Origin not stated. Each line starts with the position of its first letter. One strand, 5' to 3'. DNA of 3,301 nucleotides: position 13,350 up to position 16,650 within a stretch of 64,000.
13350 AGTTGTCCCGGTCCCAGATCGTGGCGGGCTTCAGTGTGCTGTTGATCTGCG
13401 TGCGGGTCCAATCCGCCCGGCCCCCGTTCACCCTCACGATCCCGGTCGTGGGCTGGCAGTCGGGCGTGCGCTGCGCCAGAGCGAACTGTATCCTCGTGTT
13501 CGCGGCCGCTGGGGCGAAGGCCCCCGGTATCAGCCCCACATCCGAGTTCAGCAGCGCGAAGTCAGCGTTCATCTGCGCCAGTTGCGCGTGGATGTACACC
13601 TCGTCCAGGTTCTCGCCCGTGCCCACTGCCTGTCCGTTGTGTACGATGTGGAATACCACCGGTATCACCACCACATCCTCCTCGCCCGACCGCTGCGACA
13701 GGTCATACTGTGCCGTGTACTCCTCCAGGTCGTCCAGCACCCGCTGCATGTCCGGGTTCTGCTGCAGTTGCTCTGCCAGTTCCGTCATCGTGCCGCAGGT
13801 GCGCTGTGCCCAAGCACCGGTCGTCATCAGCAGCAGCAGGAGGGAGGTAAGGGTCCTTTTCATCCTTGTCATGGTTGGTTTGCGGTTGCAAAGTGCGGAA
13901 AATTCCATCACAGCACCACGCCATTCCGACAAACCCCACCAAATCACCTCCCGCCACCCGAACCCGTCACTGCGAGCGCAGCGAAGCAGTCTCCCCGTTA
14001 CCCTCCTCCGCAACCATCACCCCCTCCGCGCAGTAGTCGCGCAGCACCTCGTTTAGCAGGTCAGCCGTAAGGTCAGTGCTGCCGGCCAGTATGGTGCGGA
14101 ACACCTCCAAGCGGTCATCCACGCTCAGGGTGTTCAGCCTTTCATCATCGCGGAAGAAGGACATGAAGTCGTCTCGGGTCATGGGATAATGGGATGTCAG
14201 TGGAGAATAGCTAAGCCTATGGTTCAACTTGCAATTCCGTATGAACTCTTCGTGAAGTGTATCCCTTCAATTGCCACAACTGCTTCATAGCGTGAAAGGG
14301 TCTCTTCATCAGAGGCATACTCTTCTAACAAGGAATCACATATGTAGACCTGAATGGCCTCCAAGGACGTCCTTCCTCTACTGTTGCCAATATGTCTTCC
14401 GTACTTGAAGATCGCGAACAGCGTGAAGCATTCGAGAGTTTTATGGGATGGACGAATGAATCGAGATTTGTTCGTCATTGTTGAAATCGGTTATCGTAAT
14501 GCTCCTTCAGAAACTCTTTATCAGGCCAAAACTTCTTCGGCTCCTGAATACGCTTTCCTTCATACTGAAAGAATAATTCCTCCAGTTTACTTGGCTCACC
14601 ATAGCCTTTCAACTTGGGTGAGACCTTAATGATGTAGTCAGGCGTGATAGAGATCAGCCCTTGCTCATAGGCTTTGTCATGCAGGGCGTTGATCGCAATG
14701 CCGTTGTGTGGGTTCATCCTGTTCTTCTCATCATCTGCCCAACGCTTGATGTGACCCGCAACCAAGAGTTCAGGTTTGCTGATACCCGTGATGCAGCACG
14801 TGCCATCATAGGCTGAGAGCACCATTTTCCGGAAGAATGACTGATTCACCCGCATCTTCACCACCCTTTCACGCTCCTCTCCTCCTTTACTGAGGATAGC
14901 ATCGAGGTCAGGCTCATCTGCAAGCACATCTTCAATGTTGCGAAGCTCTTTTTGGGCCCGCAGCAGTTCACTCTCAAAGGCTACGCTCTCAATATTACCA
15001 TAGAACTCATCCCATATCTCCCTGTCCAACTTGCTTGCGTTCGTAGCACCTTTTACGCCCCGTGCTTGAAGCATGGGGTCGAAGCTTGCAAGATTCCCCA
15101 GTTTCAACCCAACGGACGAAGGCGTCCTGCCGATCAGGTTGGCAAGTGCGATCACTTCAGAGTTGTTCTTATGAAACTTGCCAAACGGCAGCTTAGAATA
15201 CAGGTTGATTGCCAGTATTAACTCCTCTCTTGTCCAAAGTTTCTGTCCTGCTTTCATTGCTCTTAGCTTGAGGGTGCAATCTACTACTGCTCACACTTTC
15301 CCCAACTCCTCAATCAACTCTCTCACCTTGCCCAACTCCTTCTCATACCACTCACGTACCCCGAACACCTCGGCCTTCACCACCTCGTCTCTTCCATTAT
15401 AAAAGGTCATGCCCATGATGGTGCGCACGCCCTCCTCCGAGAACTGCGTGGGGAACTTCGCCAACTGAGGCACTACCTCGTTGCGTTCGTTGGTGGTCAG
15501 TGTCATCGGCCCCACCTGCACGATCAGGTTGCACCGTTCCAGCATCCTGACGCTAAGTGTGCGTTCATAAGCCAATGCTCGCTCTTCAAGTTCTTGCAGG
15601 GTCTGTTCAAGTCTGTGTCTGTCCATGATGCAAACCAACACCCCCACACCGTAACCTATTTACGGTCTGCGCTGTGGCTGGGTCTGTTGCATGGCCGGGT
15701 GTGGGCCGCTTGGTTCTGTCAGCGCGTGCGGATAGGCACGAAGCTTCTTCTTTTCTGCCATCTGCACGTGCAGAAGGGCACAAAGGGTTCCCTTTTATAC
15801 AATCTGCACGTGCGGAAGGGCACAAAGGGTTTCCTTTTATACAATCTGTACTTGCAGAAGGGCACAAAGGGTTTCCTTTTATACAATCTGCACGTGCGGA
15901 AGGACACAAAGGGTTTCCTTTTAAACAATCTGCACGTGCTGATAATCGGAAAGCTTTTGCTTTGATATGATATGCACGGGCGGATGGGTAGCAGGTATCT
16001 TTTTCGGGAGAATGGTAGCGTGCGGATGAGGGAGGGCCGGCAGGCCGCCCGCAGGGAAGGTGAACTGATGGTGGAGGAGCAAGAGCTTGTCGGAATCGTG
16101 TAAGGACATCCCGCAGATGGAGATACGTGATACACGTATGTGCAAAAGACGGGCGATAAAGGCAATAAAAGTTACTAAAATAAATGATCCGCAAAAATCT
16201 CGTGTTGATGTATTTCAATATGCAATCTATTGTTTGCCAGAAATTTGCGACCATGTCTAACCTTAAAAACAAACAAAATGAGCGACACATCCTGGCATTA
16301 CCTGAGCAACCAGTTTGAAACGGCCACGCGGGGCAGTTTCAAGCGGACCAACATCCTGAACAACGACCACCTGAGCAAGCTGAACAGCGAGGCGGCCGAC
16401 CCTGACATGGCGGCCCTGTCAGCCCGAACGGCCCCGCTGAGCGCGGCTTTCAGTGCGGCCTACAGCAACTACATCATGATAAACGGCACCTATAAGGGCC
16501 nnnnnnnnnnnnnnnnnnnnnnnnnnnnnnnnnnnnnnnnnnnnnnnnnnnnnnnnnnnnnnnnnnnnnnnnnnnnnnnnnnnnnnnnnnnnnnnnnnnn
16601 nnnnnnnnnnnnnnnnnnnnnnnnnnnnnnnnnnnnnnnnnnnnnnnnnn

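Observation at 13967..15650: Low-GC islet with a solitary HNH_2 restriction-like endonuclease and tightly coupled small ORFs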

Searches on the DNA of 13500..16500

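Call 49: search_rna_families(source=window, start=13500, end=16500, threshold=evalue, max_evalue=1)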
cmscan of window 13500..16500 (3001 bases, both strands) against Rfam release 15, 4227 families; matches with E-value up to 1: 2.
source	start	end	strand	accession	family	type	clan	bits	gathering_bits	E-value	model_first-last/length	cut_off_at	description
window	15725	15831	+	RF00185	Flavi_CRE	Cis-reg;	-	22.2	42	0.82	1-96/96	no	Flavivirus 3' UTR cis-acting replication element (CRE)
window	15978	16109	-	RF01974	H19_3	Gene; lncRNA;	-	21.9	46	0.42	1-116/116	no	H19 conserved region 3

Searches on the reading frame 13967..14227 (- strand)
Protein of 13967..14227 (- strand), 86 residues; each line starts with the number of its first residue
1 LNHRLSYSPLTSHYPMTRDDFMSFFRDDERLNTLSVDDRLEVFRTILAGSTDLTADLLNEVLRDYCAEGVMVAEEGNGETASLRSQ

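Call 3: search_protein_families(library=pfam, proteins=[window:13967-14227:-], max_evalue=1)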
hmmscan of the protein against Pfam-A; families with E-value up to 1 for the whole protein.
window:13967-14227:- (86 aa): 0 families

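Call 4: search_protein_families(library=ncbifam, proteins=[window:13967-14227:-], max_evalue=1)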
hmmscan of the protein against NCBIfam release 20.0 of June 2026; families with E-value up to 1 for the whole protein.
window:13967-14227:- (86 aa): 1 family
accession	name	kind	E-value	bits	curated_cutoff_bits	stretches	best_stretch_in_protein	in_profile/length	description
NF011729.0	PRK15182.1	equivalog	0.059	12.1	592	1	20-75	146-200/425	Vi polysaccharide biosynthesis UDP-N-acetylglucosamine C-6 dehydrogenase TviB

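Call 5: search_protein_families(library=padloc, proteins=[window:13967-14227:-], max_evalue=1)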
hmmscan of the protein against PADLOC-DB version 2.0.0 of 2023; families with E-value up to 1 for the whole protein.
window:13967-14227:- (86 aa): 0 families

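Call 7: search_protein_families(library=phrogs, proteins=[window:13967-14227:-], max_evalue=1)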
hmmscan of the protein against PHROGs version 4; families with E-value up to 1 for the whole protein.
window:13967-14227:- (86 aa): 5 families
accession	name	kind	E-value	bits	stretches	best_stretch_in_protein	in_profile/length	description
phrog_10158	-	unknown function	3.2e-21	76.8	1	16-74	6-64/125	-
phrog_13026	-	unknown function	0.0097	17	1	31-64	17-49/50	-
phrog_6956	-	unknown function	0.06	14.5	1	52-83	41-72/92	-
phrog_30541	-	unknown function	0.21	12.4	1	11-48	11-47/185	-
phrog_22696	-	unknown function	0.35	11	1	31-74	94-140/362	-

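Call 63: search_dna_similar(query=window:13967-14182:-, collection=phages, mode=protein, max_evalue=0.001, max_rows=20)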
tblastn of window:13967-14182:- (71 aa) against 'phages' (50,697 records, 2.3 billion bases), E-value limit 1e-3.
No match.

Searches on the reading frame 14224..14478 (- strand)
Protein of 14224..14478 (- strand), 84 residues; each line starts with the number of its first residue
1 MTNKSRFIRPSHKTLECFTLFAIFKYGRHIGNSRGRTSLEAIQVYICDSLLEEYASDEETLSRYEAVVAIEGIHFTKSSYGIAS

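Call 3: search_protein_families(library=pfam, proteins=[window:14224-14478:-], max_evalue=1)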
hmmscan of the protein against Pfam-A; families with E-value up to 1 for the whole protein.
window:14224-14478:- (84 aa): 0 families

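Call 4: search_protein_families(library=ncbifam, proteins=[window:14224-14478:-], max_evalue=1)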
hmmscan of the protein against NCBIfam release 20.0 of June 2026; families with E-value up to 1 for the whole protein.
window:14224-14478:- (84 aa): 0 families

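Call 5: search_protein_families(library=padloc, proteins=[window:14224-14478:-], max_evalue=1)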
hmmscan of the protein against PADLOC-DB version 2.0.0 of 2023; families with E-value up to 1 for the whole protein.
window:14224-14478:- (84 aa): 0 families

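Call 7: search_protein_families(library=phrogs, proteins=[window:14224-14478:-], max_evalue=1)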
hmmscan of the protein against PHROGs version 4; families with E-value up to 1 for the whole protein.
window:14224-14478:- (84 aa): 1 family
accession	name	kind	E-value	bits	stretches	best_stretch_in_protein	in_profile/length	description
phrog_36463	-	unknown function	0.058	14.3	1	22-66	2-46/197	-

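Call 44: find_homologous_proteins(query=window:14224-14478:-, max_evalue=0.01)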
Query window:14224-14478:- (84 aa): 2 proteins with E <= 0.01 among 2 candidates.
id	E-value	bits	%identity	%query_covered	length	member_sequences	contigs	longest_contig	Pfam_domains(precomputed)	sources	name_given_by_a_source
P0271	2.5e-48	179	100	100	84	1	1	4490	-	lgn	-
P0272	5.1e-38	146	90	94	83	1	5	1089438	-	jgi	jgi:hypothetical protein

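Call 45: find_encoding_contigs(protein=P0272, flank=8000, max_places=5)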
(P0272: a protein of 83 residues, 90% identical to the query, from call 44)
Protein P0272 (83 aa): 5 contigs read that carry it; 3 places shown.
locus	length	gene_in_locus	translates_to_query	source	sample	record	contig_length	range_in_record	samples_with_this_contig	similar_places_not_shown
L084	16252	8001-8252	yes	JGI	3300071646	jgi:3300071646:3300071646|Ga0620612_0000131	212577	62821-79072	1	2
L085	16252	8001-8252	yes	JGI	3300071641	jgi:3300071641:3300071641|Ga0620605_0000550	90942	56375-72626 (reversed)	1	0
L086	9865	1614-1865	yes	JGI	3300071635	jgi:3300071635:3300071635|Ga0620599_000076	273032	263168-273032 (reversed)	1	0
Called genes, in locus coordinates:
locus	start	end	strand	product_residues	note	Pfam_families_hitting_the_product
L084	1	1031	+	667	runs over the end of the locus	PF00890:FAD_binding_2, PF01266:DAO (weak), PF02910:Succ_DH_flav_C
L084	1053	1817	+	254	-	PF13085:Fer2_3, PF12838:Fer4_7, PF13183:Fer4_8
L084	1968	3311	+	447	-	PF13638:PIN_4, PF02562:PhoH, PF13604:AAA_30 (faint)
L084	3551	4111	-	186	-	-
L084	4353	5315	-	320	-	-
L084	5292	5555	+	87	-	-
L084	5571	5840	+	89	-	-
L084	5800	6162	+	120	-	-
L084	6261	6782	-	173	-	-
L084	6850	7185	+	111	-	-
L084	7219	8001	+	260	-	PF13391:HNH_2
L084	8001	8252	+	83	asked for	-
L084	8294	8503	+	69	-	-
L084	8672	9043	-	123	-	PF01850:PIN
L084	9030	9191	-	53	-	-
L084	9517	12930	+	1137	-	PF21722:Gly_rich_2 (weak), PF06832:BiPBP_C (faint), PF00801:PKD, PF18911:PKD_4, PF00801:PKD (weak), PF18911:PKD_4, PF00801:PKD (weak), PF13585:CHU_C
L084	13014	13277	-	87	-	-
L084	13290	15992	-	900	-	PF13205:Big_5, PF00932:LTD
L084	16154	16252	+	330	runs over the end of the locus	PF01118:Semialdhyde_dh, PF02800:Gp_dh_C (faint), PF02774:Semialdhyde_dhC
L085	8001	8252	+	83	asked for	-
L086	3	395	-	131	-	?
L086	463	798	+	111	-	-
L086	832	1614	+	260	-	PF13391:HNH_2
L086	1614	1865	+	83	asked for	-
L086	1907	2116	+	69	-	-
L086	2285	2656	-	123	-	PF01850:PIN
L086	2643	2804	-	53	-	-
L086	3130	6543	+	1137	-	PF21722:Gly_rich_2 (weak), PF06832:BiPBP_C (faint), PF00801:PKD, PF18911:PKD_4, PF00801:PKD (weak), PF18911:PKD_4, PF00801:PKD (weak), PF13585:CHU_C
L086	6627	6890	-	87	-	-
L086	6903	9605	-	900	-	PF13205:Big_5, PF00932:LTD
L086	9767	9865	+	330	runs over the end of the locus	PF01118:Semialdhyde_dh, PF02800:Gp_dh_C (faint), PF02774:Semialdhyde_dhC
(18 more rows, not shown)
